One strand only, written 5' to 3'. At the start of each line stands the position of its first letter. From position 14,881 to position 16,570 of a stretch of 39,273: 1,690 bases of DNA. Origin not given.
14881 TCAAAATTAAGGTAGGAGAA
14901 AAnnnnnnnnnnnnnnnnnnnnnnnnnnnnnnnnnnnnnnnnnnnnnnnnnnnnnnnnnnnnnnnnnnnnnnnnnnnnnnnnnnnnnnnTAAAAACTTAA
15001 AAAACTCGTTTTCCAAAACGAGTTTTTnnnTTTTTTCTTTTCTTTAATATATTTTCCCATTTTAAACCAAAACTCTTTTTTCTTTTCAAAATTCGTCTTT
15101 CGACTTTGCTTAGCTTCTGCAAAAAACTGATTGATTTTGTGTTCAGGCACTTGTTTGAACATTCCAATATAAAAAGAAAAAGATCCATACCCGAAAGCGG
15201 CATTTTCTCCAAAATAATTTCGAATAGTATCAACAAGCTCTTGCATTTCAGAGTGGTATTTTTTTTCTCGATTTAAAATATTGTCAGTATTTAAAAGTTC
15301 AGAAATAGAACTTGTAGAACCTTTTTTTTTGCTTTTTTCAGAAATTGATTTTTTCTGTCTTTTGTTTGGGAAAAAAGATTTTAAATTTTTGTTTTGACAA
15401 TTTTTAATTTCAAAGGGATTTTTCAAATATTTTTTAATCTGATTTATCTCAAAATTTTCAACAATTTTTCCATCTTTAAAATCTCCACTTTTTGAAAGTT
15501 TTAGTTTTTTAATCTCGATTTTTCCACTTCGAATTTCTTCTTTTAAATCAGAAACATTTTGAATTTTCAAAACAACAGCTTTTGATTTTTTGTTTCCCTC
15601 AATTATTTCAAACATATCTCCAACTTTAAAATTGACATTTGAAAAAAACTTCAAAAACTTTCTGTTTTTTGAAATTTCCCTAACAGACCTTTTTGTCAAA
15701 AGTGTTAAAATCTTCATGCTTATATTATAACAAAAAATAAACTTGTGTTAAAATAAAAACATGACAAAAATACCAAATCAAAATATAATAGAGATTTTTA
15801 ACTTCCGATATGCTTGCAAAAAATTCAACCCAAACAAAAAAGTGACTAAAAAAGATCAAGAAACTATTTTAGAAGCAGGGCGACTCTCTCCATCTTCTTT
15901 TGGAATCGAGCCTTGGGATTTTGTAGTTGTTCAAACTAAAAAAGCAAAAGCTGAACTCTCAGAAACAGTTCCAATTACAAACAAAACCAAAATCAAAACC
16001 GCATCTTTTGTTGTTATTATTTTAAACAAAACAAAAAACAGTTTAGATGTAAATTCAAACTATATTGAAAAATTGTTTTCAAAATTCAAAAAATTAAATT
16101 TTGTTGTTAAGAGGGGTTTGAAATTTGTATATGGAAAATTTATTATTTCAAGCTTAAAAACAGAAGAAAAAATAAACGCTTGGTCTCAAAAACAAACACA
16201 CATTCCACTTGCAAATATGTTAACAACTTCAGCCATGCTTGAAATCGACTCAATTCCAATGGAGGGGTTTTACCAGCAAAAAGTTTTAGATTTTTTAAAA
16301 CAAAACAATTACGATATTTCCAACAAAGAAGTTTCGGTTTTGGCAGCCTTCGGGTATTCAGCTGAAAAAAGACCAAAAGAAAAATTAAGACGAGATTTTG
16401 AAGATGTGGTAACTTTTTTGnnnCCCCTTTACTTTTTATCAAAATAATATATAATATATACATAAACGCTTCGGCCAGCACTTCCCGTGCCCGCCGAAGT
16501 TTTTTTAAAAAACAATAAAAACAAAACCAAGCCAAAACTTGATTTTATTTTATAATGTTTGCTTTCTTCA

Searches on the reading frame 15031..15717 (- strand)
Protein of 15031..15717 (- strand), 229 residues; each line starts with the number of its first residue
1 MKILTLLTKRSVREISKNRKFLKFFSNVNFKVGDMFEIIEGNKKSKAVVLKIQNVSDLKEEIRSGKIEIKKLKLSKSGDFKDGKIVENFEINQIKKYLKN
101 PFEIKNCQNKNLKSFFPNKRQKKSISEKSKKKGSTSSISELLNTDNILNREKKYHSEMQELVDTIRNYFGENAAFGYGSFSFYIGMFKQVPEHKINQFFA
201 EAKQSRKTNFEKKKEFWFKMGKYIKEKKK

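Call 8: search_protein_families(library=pfam, proteins=[window:15031-15717:-], max_evalue=1)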
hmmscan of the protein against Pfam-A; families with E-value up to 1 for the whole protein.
window:15031-15717:- (229 aa): 0 families

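Call 11: find_encoding_contigs(protein=window:15031-15717:-, flank=3000, max_places=10)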
Protein window:15031-15717:- (229 aa): 1 contig read that carries it; 1 place shown.
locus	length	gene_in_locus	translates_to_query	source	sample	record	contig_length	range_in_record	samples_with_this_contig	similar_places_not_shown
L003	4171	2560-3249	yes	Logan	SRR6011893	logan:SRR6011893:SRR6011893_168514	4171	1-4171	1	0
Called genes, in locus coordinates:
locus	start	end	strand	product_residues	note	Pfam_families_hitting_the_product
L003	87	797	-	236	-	PF00590:TP_methylase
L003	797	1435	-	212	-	PF02163:Peptidase_M50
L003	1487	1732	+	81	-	PF00830:Ribosomal_L28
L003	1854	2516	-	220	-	PF00881:Nitroreductase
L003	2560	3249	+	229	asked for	-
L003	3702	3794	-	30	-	-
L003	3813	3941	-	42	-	-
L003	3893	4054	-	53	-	-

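Call 16: search_protein_families(library=phrogs, proteins=[window:15031-15717:-], max_evalue=1)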
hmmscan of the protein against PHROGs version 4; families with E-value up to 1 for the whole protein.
window:15031-15717:- (229 aa): 1 family
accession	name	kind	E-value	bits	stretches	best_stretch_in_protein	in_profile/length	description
phrog_9160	-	unknown function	0.16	13.1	1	5-54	63-113/121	-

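Call 17: search_protein_families(library=ncbifam, proteins=[window:15031-15717:-], max_evalue=1)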
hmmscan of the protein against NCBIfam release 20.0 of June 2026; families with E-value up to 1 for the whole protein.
window:15031-15717:- (229 aa): 1 family
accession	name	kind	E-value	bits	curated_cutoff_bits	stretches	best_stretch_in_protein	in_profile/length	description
NF006353.0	PRK08578.1-1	subfamily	0.14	11.5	282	1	49-110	44-103/281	preprotein translocase subunit SecF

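Call 18: list_cluster_members(proteins=[window:14223-14336:+, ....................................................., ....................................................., window:14336-14461:+, window:14483-14572:+, window:14712-14825:+, window:14903-14989:+, window:15031-15717:-])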
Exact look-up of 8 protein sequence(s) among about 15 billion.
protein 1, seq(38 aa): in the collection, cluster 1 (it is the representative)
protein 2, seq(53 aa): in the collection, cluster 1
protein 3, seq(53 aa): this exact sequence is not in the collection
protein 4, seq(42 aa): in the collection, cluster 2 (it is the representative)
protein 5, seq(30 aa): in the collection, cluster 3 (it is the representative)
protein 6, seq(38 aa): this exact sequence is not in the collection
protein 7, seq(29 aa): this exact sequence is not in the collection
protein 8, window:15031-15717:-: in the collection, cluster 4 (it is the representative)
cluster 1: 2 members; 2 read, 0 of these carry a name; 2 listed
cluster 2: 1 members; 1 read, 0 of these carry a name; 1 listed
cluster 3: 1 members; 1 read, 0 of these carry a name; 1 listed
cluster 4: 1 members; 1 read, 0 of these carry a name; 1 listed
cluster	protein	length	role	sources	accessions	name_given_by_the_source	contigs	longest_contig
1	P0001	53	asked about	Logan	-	-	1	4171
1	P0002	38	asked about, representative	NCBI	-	-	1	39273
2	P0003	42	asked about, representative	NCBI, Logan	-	-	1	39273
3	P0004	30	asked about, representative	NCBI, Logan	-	-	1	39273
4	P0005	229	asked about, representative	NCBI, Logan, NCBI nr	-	-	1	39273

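Call 20: find_homologous_proteins(query=window:15031-15717:-, max_evalue=0.001)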
Query window:15031-15717:- (229 aa): 38 proteins with E <= 0.001 among 433 candidates.
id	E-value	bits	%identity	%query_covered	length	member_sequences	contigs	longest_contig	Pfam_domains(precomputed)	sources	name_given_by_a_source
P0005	7.7e-137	472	100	100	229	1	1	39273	-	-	-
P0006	1.0e-113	396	80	100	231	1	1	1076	-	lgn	-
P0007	1.5e-108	380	78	99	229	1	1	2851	-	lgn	-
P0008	3.4e-74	267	60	100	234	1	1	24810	-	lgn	-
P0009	3.5e-74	267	59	98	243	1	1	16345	-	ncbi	-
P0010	1.5e-73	265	60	100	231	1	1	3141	-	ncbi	-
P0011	4.2e-72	261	60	99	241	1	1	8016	-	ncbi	-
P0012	4.8e-72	260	59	100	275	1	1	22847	-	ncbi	-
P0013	1.4e-70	256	55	99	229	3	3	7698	-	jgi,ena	-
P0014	4.5e-70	254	52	100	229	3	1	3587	-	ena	-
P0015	4.8e-70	254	56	100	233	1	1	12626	-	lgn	-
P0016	1.2e-69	253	59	94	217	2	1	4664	-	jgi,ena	-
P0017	1.7e-68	249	57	100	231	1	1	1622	-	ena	-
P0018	1.7e-68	249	55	100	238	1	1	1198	-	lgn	-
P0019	2.6e-68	248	59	94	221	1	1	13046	-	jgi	jgi:hypothetical protein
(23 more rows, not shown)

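Call 21: find_encoding_contigs(protein=P0007, flank=4000, max_places=4)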
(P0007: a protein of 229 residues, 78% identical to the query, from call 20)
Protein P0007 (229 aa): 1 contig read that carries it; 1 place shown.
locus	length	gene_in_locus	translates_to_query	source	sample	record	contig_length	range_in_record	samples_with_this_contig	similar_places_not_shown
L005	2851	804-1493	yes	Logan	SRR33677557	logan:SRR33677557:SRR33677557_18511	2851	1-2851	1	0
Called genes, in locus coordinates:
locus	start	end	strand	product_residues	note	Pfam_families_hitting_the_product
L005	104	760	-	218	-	PF00881:Nitroreductase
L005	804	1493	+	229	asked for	-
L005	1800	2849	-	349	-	?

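Call 22: find_encoding_contigs(protein=P0006, flank=4000, max_places=4)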
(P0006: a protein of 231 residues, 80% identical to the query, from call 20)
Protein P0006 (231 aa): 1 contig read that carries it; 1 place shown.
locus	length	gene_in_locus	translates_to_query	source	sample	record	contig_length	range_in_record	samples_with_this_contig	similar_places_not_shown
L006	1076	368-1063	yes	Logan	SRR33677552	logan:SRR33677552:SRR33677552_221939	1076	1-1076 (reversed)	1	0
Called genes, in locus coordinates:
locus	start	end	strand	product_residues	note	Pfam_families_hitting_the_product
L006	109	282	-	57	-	-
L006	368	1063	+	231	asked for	-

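Call 63: search_protein_families(library=padloc, proteins=[window:15031-15717:-], max_evalue=1)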
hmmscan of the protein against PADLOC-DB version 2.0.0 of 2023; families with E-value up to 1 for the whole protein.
window:15031-15717:- (229 aa): 2 families
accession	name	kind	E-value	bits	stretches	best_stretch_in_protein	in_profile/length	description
PDLC03515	REase_II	-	0.022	12.4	1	29-104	49-121/186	Type II restriction enzyme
PDLC04867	PDC-S05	-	0.23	9.8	1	90-136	43-88/93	-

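Call 95: find_encoding_contigs(protein=P0008, flank=3000, max_places=2)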
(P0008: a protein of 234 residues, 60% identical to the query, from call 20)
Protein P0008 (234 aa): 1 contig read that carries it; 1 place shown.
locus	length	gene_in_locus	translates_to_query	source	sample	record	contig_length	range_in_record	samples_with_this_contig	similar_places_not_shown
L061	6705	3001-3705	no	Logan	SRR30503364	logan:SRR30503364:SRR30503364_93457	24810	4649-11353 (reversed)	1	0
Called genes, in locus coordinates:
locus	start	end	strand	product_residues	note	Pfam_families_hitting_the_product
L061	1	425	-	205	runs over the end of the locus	PF00297:Ribosomal_L3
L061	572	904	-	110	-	PF00338:Ribosomal_S10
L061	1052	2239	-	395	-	PF00009:GTP_EFTU, PF03144:GTP_EFTU_D2, PF03143:GTP_EFTU_D3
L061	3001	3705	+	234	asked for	-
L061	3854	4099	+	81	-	-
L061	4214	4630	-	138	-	PF01281:Ribosomal_L9_N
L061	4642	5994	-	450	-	PF00595:PDZ, PF13180:PDZ_2, PF17820:PDZ_6 (weak), PF03572:Peptidase_S41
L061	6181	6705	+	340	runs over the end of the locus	PF23462:LysM3_NFP (faint), PF23473:LysM3_LYK4_5 (faint), PF01476:LysM, PF01551:Peptidase_M23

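Call 96: find_encoding_contigs(protein=P0009, flank=3000, max_places=2)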
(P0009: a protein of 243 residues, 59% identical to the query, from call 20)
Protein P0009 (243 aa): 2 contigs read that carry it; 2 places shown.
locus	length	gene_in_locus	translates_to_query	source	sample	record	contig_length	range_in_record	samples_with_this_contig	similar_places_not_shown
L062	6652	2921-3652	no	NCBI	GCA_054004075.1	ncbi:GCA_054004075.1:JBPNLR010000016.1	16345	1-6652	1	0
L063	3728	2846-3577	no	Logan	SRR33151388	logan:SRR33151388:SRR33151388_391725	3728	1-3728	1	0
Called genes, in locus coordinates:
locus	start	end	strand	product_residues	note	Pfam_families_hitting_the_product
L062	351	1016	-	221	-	PF02224:Cytidylate_kin, PF13189:Cytidylate_kin2, PF13238:AAA_18 (weak), PF13207:AAA_17 (faint)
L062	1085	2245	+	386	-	PF11104:PilM_2 (faint), PF14450:FtsA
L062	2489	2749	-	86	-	PF13083:KH_KhpA-B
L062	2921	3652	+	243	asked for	-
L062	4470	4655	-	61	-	-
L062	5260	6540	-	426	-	PF00162:PGK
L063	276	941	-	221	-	PF02224:Cytidylate_kin, PF13189:Cytidylate_kin2, PF13238:AAA_18 (weak), PF13207:AAA_17 (faint)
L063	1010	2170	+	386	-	PF11104:PilM_2 (faint), PF14450:FtsA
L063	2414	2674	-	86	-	PF13083:KH_KhpA-B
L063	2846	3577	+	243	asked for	-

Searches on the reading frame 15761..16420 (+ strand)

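Call 8: search_protein_families(library=pfam, proteins=[window:15761-16420:+], max_evalue=1)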
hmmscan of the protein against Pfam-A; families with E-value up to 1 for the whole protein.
window:15761-16420:+ (220 aa): 2 families
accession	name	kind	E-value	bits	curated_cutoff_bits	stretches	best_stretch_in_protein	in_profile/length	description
PF00881.29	Nitroreductase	-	6.2e-20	72.5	23.5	1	16-199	4-167/167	Nitroreductase family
PF14512.11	TM1586_NiRdase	-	0.00058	20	27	1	19-65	145-192/215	Putative TM nitroreductase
